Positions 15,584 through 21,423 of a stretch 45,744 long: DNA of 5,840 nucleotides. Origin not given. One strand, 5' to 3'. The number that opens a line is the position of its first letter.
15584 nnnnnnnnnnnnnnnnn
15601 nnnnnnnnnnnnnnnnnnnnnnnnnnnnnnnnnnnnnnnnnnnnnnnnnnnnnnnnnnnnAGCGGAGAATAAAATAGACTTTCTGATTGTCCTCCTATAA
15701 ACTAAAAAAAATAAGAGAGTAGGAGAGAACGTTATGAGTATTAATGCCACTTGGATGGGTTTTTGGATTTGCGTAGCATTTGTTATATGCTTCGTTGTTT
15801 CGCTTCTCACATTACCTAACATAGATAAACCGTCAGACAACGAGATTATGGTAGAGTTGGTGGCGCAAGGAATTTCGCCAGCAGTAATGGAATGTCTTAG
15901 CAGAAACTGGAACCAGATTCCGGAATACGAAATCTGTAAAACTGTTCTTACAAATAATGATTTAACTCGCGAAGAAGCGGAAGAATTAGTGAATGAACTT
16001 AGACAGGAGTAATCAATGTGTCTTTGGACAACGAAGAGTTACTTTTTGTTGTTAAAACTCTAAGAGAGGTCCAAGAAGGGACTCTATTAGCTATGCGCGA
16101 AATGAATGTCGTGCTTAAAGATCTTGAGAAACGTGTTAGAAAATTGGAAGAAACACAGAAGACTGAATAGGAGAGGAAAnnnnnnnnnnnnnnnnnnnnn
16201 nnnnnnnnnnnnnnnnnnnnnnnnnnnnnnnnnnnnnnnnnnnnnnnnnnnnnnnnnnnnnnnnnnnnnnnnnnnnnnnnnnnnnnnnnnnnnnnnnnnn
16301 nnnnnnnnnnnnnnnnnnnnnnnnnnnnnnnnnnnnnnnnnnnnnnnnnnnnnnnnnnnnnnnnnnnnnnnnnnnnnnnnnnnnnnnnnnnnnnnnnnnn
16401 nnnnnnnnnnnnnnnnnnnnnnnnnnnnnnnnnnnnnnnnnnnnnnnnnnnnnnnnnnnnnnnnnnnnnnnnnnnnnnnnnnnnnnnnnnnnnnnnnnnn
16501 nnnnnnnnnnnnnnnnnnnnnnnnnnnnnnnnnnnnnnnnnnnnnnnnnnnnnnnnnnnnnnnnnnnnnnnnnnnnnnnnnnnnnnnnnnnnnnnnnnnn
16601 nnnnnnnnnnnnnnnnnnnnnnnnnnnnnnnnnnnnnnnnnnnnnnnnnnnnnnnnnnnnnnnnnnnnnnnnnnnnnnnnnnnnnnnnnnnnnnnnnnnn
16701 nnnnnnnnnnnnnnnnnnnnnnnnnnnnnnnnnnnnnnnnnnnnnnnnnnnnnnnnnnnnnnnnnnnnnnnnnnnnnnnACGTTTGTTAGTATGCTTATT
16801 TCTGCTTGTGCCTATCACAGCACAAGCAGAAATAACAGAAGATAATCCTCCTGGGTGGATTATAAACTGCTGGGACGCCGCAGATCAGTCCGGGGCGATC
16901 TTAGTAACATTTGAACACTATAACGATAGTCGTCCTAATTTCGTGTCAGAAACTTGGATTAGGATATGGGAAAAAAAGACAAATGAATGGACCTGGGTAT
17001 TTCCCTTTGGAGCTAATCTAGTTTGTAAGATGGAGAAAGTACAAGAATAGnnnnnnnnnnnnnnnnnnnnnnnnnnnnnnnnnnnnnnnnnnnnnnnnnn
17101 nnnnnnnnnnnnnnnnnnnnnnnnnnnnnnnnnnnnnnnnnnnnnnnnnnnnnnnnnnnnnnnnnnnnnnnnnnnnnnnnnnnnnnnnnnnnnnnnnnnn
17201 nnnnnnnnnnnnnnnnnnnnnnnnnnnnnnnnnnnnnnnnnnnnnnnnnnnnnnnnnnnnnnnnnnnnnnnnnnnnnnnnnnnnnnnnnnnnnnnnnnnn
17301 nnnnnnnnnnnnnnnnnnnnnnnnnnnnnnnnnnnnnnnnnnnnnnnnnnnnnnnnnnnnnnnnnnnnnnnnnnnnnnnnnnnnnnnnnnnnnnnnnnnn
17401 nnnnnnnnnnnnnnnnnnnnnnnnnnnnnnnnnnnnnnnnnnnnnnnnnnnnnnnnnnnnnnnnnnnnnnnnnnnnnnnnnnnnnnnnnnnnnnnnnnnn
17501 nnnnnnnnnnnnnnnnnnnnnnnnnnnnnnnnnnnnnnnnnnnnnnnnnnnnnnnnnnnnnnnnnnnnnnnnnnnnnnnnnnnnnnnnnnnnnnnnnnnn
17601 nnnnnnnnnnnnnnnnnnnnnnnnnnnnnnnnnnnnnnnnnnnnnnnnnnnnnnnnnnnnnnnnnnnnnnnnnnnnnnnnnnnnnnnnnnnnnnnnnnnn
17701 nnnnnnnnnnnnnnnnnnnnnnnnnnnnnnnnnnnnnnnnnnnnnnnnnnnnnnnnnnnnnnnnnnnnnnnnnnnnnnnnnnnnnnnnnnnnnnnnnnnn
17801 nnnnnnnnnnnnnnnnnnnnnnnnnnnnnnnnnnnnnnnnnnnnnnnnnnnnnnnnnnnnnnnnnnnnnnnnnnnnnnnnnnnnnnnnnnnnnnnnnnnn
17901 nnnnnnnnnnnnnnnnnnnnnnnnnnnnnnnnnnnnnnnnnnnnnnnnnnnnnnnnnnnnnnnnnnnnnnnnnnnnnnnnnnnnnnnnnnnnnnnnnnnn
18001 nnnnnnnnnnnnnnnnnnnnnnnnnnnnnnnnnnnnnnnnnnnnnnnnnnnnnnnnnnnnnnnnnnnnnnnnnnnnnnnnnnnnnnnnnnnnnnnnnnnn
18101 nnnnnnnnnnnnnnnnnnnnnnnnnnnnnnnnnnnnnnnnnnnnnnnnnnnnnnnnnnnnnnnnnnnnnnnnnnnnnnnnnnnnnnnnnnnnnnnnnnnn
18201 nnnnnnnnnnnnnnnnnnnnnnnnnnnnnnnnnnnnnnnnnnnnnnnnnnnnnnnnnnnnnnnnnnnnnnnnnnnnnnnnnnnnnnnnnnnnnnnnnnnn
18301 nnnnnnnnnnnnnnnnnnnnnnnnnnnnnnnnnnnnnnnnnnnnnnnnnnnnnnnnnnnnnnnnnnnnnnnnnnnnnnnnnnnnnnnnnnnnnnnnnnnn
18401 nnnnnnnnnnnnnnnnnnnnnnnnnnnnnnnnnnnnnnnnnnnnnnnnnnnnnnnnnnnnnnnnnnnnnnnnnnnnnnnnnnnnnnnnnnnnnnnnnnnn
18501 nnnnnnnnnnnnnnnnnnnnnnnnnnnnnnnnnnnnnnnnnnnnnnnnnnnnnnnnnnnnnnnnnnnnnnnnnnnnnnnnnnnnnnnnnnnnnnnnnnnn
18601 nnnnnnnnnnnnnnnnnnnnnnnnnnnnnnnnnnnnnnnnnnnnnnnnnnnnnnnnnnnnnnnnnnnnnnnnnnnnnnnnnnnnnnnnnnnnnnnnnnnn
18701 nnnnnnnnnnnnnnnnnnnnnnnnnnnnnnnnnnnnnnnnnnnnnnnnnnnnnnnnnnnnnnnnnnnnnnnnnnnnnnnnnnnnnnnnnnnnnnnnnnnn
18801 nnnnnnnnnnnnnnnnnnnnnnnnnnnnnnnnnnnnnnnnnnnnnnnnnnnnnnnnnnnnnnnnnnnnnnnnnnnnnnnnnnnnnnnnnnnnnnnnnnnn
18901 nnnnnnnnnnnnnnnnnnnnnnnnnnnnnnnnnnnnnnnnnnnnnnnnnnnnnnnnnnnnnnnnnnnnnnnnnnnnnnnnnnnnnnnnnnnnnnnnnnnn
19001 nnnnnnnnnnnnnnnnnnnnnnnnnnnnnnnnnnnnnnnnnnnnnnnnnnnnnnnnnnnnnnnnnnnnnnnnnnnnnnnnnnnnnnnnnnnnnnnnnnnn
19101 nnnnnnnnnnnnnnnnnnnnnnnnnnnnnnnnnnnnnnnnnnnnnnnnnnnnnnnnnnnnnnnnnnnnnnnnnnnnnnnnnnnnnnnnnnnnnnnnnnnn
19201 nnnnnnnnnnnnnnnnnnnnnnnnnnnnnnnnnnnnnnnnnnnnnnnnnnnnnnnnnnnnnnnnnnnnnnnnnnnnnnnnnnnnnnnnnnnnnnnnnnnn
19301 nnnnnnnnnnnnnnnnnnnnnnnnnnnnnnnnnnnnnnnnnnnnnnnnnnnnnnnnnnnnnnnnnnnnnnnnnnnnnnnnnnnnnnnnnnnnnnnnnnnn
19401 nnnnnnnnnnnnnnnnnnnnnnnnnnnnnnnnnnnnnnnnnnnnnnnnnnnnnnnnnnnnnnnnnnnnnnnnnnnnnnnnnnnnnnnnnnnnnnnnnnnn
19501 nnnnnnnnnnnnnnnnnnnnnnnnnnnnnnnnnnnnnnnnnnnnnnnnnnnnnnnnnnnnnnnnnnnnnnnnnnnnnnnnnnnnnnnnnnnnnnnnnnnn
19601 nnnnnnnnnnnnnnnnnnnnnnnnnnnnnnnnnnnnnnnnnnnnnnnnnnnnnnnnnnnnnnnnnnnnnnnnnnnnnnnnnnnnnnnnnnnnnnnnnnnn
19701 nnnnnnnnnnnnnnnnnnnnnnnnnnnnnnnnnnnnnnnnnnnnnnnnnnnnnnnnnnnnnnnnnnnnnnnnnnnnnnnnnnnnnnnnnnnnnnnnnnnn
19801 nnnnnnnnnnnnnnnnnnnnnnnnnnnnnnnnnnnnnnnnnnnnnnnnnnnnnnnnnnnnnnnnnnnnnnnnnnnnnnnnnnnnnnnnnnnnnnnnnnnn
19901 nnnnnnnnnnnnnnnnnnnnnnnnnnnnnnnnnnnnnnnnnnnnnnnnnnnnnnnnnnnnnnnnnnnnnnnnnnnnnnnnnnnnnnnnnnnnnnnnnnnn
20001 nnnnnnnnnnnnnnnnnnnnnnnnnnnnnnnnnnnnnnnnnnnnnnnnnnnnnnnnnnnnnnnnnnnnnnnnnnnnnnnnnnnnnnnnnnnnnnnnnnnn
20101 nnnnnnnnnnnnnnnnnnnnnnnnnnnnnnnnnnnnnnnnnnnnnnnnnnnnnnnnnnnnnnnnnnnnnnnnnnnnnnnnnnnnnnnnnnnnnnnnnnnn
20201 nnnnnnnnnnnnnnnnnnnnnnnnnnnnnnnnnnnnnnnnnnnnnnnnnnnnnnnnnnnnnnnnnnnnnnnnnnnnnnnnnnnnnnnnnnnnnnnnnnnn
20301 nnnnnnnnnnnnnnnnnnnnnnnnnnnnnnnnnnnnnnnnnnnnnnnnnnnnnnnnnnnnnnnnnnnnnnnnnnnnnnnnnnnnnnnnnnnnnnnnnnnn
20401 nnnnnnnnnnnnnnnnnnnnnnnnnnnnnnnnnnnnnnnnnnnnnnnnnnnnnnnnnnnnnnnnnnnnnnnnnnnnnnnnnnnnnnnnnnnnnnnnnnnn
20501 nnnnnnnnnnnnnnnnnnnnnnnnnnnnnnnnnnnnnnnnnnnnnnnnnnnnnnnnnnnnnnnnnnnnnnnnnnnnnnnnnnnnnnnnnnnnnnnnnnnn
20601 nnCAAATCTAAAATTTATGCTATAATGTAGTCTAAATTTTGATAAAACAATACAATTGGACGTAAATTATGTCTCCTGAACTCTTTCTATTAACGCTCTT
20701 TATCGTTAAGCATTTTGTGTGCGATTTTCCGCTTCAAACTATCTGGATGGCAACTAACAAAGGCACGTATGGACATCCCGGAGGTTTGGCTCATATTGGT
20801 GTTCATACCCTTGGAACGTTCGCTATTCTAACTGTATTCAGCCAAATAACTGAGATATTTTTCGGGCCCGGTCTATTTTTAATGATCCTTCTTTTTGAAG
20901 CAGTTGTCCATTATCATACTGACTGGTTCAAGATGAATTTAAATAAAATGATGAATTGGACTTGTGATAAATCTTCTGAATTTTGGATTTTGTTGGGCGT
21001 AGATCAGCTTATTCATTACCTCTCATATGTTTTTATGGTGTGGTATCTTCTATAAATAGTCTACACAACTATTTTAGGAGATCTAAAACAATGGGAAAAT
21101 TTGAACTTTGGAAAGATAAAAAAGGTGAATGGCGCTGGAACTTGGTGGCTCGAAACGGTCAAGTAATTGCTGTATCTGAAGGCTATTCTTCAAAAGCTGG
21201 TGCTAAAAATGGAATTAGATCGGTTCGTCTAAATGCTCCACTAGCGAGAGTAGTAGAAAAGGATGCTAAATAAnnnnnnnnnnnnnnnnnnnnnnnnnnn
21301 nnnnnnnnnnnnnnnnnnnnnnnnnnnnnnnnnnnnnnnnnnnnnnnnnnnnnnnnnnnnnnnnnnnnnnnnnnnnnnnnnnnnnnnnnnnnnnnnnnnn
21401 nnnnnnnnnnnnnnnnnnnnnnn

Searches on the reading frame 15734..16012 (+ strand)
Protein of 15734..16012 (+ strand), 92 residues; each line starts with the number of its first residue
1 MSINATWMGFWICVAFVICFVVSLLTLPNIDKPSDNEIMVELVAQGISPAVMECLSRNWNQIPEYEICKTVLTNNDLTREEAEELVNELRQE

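Call 66: search_protein_families(library=pfam, proteins=[window:15734-16012:+], max_evalue=0.01)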
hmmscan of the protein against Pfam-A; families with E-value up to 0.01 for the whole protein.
window:15734-16012:+ (92 aa): 1 family
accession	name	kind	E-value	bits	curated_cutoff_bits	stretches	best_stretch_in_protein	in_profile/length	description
PF18943.6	DUF5690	-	0.0051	16.2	25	1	2-40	132-170/382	Family of unknown function (DUF5690)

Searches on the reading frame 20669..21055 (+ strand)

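Call 8: search_protein_families(library=pfam, proteins=[window:20669-21055:+], max_evalue=0.01)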
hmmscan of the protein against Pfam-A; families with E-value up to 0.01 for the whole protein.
window:20669-21055:+ (128 aa): 1 family
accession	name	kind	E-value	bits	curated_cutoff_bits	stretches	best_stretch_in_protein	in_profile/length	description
PF11750.13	DUF3307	-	2.8e-08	34.3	23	1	7-123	1-105/127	Protein of unknown function (DUF3307)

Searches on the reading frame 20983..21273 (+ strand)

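Call 8: search_protein_families(library=pfam, proteins=[window:20983-21273:+], max_evalue=0.01)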
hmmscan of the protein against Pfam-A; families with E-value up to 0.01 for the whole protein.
window:20983-21273:+ (96 aa): 1 family
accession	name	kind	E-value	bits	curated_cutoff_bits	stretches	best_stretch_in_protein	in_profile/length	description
PF07411.17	DUF1508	-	1.3e-23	83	22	1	45-92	1-48/48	Domain of unknown function (DUF1508)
